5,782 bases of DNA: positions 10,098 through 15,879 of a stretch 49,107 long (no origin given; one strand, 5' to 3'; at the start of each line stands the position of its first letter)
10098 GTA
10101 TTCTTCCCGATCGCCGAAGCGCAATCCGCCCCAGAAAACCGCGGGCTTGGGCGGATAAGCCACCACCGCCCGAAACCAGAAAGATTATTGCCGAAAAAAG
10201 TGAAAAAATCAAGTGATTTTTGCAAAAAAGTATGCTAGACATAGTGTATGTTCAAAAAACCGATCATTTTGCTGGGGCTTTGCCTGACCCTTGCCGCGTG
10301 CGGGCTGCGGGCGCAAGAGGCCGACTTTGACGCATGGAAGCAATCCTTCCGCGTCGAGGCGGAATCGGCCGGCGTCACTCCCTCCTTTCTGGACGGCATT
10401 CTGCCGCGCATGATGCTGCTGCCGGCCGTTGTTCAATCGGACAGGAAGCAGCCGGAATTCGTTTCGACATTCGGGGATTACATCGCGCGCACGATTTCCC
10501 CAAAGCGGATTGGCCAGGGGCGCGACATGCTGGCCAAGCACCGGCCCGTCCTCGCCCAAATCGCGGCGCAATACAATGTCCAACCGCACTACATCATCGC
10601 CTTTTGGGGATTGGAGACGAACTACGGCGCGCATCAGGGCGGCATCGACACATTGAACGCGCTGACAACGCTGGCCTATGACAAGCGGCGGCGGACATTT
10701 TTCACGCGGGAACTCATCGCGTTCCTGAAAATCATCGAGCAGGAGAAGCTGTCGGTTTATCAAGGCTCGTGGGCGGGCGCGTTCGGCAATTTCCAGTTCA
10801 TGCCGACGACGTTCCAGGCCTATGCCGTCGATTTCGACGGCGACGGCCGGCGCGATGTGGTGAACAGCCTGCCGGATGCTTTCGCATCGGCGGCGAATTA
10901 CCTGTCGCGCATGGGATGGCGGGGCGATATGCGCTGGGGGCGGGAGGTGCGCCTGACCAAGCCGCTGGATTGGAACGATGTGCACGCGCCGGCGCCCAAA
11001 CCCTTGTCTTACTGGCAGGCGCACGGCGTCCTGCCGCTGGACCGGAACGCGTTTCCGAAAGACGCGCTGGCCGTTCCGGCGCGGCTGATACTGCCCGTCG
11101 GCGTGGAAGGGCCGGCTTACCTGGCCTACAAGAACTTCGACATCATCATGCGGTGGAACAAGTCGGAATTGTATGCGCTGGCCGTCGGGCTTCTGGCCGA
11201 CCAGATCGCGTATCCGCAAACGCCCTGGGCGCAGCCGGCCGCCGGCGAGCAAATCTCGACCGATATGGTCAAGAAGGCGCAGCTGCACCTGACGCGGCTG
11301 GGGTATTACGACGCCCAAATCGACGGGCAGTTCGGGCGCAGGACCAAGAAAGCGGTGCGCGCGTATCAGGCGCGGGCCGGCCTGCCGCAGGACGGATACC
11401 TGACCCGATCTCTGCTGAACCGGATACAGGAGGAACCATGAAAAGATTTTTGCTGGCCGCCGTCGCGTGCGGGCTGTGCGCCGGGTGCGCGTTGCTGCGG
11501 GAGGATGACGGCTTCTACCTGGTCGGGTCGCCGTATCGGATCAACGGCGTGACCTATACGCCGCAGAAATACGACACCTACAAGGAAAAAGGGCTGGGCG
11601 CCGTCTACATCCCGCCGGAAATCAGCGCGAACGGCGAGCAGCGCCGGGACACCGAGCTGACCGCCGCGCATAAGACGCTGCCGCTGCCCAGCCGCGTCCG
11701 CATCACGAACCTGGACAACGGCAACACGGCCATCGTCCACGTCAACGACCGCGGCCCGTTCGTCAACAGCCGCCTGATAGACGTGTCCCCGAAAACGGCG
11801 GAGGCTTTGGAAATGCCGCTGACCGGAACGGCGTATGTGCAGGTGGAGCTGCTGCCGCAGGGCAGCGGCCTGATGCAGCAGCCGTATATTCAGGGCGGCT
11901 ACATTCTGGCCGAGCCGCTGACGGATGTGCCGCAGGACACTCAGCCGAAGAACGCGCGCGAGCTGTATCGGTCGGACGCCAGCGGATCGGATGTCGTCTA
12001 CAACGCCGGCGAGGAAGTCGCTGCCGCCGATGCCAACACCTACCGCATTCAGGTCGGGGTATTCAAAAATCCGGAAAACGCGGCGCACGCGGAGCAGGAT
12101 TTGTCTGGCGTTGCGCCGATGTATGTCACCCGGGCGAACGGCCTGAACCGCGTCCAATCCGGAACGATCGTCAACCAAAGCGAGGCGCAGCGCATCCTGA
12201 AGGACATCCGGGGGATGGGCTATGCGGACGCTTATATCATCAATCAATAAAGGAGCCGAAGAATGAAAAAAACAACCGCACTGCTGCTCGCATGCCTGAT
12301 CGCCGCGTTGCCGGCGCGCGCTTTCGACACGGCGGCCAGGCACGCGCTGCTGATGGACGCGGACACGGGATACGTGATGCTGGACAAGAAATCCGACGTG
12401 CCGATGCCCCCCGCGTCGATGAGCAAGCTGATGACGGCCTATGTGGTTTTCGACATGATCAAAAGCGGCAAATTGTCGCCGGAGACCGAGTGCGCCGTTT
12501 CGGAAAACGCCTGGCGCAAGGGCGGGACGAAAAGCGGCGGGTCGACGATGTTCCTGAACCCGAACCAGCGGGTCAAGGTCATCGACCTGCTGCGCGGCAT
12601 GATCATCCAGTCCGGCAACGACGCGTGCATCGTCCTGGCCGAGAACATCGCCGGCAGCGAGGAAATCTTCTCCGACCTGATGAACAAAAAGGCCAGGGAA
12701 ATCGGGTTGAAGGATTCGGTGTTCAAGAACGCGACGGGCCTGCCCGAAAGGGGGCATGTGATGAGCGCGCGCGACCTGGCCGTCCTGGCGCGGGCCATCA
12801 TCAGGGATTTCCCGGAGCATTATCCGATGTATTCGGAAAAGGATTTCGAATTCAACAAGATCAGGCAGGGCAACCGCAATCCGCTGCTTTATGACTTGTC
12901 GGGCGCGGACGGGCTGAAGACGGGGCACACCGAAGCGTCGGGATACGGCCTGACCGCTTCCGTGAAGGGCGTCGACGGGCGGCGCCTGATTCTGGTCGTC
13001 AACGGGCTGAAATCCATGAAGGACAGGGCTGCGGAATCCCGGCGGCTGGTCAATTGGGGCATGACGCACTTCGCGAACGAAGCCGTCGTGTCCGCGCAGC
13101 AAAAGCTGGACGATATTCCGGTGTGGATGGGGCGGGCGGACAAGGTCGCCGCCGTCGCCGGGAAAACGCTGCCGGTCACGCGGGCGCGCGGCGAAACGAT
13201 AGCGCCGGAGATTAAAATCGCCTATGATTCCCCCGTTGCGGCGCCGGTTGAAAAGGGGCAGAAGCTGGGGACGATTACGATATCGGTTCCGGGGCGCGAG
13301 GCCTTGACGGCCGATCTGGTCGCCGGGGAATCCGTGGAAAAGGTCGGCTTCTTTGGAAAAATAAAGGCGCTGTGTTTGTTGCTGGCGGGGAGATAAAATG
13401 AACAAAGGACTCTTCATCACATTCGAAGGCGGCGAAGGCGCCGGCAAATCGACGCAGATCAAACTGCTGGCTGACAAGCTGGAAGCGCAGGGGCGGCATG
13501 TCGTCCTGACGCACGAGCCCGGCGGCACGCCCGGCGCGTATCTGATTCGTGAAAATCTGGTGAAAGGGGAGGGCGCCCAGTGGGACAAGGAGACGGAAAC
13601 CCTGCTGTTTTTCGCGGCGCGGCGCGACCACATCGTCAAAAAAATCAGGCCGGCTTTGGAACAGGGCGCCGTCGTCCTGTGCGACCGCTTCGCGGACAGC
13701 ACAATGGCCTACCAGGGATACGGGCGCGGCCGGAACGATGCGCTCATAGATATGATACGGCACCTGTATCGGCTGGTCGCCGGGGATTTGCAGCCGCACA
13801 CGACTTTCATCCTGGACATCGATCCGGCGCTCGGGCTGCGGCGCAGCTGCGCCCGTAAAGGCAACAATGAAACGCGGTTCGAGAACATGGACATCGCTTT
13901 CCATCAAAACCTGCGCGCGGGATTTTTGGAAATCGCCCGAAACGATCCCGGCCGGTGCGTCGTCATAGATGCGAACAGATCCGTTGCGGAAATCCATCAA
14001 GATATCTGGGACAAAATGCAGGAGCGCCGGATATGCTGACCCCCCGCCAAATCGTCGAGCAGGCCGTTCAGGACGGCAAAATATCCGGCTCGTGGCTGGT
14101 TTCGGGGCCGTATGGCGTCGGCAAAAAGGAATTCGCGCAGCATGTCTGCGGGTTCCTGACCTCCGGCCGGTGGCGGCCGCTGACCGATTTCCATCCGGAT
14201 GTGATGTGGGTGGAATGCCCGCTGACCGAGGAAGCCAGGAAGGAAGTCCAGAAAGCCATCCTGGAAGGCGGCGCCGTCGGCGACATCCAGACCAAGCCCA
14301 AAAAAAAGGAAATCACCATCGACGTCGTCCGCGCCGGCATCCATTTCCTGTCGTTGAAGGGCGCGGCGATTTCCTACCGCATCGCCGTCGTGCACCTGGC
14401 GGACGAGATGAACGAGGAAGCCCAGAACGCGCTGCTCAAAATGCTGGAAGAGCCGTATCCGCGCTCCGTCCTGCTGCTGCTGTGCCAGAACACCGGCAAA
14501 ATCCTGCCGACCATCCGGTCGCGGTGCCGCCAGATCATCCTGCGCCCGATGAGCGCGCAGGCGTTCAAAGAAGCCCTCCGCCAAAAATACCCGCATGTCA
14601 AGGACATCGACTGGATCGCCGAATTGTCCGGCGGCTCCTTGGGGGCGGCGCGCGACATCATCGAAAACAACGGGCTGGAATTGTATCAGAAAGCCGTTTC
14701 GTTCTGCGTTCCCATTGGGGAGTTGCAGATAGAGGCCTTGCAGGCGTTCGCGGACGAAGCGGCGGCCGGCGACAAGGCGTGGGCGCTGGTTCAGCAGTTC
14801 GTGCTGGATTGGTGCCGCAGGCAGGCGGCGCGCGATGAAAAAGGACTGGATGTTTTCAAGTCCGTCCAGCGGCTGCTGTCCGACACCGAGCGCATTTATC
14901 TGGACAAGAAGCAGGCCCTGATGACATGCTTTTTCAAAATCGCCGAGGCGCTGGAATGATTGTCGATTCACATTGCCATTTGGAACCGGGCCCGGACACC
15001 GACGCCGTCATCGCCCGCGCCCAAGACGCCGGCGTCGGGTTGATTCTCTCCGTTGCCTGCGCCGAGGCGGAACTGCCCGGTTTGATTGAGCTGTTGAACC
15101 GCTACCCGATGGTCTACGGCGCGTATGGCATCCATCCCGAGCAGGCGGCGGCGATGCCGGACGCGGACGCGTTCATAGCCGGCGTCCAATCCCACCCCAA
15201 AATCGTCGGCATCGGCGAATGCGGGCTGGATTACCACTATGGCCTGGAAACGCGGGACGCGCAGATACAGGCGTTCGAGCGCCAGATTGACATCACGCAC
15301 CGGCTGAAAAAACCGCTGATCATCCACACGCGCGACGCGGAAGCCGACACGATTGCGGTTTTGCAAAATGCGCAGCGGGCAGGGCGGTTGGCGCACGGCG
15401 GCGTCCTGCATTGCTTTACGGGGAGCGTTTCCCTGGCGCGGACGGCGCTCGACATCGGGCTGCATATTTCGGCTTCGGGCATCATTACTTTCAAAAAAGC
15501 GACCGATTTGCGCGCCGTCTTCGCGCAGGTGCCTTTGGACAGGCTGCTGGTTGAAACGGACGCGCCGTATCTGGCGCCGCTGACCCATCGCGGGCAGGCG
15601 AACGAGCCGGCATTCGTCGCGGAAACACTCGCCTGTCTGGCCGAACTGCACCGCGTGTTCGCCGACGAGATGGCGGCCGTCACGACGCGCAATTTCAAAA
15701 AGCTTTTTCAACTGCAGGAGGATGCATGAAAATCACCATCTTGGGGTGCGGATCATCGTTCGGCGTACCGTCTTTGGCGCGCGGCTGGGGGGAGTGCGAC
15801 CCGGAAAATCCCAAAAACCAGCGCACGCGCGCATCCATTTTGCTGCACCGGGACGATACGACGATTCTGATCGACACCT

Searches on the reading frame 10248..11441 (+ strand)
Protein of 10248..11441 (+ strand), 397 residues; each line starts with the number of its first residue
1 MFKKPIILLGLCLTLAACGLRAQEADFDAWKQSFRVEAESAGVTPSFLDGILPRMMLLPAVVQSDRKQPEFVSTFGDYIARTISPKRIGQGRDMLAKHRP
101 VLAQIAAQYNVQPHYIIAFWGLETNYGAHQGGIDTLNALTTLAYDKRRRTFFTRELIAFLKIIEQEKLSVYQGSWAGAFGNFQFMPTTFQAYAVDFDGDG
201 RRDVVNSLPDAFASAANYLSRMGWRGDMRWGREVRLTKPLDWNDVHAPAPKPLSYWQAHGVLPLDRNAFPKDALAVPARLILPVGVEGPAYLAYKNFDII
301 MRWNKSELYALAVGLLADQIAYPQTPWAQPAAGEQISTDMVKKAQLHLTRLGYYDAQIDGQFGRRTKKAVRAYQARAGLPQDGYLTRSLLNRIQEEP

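Call 14: search_protein_families(library=pfam, proteins=[window:10248-11441:+], max_evalue=0.001)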
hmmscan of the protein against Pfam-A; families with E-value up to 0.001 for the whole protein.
window:10248-11441:+ (397 aa): 3 families
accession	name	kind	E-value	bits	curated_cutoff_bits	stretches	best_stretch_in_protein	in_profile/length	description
PF13406.11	SLT_2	-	1.7e-102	343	24.3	1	27-318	2-292/292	Transglycosylase SLT domain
PF01471.23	PG_binding_1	-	1.2e-15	57.9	23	1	339-392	3-56/57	Putative peptidoglycan binding domain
PF08823.16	PG_binding_2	-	0.00011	22.8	21.1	1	336-375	13-52/74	Putative peptidoglycan binding domain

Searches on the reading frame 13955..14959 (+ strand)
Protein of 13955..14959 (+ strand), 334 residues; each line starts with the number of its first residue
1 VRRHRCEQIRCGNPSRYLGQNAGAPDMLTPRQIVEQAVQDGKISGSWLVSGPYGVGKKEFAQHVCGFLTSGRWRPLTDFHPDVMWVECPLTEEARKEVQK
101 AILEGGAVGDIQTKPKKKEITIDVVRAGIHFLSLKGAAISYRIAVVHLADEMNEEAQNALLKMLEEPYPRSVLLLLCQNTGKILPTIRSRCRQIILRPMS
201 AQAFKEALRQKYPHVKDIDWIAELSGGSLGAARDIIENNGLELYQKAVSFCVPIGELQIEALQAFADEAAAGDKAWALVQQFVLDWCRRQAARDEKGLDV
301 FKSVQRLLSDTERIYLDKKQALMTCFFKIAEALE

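Call 15: search_protein_families(library=pfam, proteins=[window:13955-14959:+], max_evalue=0.001)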
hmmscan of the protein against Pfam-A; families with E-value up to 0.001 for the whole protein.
window:13955-14959:+ (334 aa): 1 family
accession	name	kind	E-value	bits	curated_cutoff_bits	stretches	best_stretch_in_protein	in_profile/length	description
PF13177.12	DNA_pol3_delta2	-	1.8e-28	100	27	1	33-199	8-160/161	DNA polymerase III, delta subunit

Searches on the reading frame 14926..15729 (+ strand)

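Call 15: search_protein_families(library=pfam, proteins=[window:14926-15729:+], max_evalue=0.001)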
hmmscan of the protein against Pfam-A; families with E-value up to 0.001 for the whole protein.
window:14926-15729:+ (267 aa): 1 family
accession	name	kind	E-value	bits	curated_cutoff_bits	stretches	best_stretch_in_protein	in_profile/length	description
PF01026.27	TatD_DNase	-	1e-76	258.1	27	1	13-262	1-253/253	TatD related DNase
